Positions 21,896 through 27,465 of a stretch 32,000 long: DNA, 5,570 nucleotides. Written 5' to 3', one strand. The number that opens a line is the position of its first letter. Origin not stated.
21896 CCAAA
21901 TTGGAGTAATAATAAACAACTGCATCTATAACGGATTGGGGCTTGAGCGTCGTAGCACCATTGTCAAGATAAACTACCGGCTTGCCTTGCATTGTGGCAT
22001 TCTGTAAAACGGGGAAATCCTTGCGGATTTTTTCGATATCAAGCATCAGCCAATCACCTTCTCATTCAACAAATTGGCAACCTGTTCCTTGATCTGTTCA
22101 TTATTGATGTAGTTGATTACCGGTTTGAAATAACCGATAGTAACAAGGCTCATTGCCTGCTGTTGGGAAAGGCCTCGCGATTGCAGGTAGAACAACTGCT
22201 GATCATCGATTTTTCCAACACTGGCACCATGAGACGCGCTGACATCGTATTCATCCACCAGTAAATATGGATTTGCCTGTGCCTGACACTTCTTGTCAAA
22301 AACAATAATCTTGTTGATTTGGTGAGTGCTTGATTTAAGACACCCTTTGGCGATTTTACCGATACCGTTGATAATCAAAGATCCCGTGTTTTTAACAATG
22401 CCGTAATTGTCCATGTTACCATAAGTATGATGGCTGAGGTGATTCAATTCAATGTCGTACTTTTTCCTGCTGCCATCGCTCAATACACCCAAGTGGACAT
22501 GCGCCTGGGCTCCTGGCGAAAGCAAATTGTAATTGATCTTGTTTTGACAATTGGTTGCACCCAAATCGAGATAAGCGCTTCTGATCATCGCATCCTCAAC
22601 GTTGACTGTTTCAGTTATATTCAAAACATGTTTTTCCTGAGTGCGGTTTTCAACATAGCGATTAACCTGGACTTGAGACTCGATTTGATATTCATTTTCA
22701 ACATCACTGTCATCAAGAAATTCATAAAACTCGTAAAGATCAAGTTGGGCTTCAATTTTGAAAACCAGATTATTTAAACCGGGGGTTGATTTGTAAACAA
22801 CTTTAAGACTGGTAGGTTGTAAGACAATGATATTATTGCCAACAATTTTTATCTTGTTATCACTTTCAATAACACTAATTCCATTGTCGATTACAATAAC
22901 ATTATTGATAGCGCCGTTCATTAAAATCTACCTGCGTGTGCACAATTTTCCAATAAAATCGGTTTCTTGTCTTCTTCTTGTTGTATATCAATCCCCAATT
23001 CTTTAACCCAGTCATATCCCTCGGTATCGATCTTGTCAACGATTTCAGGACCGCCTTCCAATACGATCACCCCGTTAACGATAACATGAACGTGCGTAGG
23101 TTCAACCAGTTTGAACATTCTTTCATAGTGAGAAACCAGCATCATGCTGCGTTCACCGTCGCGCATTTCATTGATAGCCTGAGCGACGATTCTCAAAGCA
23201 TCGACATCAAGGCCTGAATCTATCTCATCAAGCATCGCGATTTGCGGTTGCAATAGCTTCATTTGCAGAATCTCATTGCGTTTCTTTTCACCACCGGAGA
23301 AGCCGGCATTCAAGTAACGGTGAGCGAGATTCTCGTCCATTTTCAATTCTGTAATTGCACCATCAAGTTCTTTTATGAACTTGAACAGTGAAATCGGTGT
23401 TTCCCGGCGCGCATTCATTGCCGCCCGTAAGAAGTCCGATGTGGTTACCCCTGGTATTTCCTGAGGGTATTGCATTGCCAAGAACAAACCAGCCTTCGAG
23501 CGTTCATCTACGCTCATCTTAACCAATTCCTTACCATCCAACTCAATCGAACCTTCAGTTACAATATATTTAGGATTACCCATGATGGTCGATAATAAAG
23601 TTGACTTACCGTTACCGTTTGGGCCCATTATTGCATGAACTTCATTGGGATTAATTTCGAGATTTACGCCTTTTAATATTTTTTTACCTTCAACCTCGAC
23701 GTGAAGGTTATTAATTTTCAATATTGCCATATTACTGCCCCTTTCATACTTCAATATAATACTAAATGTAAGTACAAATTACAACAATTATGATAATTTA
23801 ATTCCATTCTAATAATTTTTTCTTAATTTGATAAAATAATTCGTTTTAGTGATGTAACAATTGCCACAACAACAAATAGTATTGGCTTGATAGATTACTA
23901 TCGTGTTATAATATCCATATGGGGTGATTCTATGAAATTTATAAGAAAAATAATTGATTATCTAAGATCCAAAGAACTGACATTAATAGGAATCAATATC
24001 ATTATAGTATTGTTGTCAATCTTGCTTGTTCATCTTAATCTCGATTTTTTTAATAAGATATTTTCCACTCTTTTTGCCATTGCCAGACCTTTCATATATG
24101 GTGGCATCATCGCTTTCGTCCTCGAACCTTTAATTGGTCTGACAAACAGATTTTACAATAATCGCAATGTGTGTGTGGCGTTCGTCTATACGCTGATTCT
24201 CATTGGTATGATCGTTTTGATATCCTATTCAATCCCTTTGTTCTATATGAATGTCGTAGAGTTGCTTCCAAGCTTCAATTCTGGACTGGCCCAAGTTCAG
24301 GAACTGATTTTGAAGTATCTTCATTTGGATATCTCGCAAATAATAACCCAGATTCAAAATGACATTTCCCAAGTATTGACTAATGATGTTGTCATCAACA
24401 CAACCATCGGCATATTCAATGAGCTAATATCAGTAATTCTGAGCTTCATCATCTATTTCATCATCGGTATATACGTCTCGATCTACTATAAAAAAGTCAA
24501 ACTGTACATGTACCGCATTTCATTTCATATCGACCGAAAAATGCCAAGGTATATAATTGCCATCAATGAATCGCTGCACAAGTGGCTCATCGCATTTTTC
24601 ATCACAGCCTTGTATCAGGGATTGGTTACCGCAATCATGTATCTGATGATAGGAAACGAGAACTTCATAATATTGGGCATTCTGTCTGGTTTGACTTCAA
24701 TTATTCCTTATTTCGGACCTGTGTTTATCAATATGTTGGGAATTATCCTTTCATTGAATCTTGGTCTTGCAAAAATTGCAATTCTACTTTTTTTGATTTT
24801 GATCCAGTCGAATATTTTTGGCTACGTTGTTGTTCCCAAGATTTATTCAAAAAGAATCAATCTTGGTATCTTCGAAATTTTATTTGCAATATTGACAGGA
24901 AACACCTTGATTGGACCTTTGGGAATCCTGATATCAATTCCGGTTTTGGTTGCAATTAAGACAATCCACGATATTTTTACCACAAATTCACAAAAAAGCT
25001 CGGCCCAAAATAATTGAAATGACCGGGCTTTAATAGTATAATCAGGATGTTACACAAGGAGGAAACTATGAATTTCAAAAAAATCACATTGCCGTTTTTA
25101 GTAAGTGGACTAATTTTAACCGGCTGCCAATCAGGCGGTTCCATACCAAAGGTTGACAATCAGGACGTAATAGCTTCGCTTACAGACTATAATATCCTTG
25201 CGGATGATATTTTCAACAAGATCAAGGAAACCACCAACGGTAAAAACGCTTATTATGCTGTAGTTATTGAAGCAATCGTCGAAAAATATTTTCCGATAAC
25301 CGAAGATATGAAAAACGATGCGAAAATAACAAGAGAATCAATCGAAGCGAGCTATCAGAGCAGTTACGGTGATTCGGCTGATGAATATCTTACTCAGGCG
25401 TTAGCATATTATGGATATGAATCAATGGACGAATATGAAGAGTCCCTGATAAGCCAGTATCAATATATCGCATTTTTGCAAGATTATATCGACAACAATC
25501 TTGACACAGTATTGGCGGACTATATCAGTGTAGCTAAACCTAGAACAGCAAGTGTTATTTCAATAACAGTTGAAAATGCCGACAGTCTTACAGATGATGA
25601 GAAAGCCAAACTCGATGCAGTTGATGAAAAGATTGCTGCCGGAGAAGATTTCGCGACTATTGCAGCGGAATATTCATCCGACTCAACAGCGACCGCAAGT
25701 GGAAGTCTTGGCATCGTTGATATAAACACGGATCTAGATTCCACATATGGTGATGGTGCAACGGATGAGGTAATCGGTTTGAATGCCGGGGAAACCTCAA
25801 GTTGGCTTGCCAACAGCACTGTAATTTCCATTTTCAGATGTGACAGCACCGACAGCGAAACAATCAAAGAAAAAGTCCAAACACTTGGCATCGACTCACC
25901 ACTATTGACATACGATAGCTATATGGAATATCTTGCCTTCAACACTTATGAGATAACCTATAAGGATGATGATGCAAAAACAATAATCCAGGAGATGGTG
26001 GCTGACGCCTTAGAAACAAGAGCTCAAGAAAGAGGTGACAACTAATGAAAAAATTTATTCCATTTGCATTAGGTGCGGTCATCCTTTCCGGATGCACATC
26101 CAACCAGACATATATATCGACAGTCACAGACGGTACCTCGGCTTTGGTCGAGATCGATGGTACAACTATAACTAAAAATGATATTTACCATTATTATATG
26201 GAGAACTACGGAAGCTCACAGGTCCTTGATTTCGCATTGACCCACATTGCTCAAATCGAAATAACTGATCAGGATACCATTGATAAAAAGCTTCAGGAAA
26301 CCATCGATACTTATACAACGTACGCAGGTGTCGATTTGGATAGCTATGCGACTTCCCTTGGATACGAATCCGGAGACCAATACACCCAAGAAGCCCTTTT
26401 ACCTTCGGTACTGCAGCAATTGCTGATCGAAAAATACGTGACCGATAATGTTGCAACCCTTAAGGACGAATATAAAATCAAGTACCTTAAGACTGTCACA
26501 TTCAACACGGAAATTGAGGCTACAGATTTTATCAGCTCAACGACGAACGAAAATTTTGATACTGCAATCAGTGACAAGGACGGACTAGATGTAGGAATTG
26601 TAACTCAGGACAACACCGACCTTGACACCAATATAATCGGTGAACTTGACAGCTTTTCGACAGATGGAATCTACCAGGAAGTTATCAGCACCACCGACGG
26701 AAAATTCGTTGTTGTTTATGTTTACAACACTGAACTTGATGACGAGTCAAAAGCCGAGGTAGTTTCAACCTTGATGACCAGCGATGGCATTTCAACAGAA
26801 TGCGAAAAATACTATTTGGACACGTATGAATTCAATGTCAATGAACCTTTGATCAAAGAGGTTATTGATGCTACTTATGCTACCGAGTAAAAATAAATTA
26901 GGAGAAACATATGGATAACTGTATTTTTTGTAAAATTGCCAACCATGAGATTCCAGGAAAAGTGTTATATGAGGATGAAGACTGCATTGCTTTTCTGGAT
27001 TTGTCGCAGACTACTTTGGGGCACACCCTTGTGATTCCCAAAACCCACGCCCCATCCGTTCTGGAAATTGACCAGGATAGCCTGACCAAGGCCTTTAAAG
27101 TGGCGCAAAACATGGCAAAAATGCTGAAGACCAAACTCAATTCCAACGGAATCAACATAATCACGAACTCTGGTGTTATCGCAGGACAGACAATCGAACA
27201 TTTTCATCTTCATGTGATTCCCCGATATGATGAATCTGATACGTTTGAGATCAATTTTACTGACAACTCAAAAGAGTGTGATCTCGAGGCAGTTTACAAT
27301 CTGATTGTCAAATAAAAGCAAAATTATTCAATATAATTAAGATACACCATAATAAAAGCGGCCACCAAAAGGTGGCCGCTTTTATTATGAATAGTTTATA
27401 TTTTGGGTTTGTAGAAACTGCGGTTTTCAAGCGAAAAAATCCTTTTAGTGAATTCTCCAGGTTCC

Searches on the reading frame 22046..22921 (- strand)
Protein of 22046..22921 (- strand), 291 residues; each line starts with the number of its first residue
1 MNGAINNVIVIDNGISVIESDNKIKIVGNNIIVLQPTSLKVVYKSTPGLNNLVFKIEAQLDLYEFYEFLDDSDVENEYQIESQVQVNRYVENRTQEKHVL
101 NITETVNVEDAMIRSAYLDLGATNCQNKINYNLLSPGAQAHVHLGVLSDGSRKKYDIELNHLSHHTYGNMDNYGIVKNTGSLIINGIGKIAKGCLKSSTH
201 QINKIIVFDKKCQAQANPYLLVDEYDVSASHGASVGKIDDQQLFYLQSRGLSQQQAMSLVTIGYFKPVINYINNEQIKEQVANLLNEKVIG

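Call 9: search_protein_families(library=pfam, proteins=[window:22046-22921:-], max_evalue=0.001)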
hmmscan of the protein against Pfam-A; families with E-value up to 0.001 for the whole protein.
window:22046-22921:- (291 aa): 1 family
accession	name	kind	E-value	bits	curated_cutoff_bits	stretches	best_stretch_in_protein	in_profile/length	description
PF01458.23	SUFBD_core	-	4.2e-38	131.5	27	1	81-263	49-231/232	SUF system FeS cluster assembly, SufBD core domain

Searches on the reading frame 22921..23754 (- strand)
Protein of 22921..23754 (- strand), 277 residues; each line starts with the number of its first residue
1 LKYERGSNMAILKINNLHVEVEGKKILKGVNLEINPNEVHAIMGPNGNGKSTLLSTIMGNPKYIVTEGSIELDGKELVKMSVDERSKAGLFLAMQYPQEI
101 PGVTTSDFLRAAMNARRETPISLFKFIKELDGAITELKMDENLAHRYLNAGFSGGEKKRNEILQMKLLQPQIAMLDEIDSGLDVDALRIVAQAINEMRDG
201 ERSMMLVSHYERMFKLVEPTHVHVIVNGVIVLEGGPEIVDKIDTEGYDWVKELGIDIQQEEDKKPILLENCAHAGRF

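Call 9: search_protein_families(library=pfam, proteins=[window:22921-23754:-], max_evalue=0.001)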
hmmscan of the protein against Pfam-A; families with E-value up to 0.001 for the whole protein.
window:22921-23754:- (277 aa): 5 families
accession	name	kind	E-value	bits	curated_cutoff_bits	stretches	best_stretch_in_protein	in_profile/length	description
PF00005.33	ABC_tran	-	4.6e-23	82.8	25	1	27-177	1-134/137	ABC transporter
PF02463.25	SMC_N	-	7.1e-08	32.6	40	1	19-218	5-206/220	RecF/RecN/SMC N terminal domain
PF13304.12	AAA_21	-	0.00019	22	27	0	171-200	260-289/304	AAA domain, putative AbiEii toxin, Type IV TA system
PF13555.12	AAA_29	-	0.00026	21.1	27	1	28-56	13-41/61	P-loop containing region of AAA domain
PF00004.35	AAA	-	0.00064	20.6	21.2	0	42-202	3-97/131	ATPase family associated with various cellular activities (AAA)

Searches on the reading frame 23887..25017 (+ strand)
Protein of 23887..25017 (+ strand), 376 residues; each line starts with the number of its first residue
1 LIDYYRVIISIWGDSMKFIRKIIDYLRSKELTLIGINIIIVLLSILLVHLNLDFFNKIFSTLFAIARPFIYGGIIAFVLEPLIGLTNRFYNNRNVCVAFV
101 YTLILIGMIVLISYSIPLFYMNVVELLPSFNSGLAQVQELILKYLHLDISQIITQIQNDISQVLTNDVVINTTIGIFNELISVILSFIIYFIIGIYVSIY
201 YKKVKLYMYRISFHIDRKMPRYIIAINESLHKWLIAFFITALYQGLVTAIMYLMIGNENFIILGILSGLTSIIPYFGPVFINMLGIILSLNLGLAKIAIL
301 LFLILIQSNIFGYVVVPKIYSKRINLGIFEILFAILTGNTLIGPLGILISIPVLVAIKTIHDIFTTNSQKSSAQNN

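Call 9: search_protein_families(library=pfam, proteins=[window:23887-25017:+], max_evalue=0.001)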
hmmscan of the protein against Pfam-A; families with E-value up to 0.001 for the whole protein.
window:23887-25017:+ (376 aa): 1 family
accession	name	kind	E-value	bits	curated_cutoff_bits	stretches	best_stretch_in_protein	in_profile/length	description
PF01594.21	AI-2E_transport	-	1.9e-33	116.5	34.3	1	43-362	2-324/327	AI-2E family transporter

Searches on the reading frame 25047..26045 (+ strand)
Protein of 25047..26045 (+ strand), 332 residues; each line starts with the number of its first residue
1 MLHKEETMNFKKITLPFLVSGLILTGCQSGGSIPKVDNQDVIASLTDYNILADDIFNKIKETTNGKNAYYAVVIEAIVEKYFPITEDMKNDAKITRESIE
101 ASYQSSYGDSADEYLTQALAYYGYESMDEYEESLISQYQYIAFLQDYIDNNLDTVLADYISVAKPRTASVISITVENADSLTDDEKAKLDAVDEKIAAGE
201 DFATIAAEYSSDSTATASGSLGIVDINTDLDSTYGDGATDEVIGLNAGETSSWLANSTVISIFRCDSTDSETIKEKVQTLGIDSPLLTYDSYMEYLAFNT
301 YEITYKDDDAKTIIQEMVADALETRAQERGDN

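Call 9: search_protein_families(library=pfam, proteins=[window:25047-26045:+], max_evalue=0.001)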
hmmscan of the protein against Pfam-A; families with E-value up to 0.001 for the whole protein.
window:25047-26045:+ (332 aa): 2 families
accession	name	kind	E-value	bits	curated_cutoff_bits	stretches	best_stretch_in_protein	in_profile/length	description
PF13616.12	Rotamase_3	-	4.4e-08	34.1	22.5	1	166-227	16-78/116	PPIC-type PPIASE domain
PF00639.27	Rotamase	-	9.4e-06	27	21.7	1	182-264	15-94/97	PPIC-type PPIASE domain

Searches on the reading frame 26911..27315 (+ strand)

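Call 9: search_protein_families(library=pfam, proteins=[window:26911-27315:+], max_evalue=0.001)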
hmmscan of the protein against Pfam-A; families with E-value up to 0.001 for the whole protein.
window:26911-27315:+ (134 aa): 2 families
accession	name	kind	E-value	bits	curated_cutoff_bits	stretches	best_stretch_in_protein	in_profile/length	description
PF01230.28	HIT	-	2.4e-26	92.6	21.5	1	12-107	2-97/98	HIT domain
PF11969.13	DcpS_C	-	2.8e-17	63.6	24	1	3-104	1-101/114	Scavenger mRNA decapping enzyme C-term binding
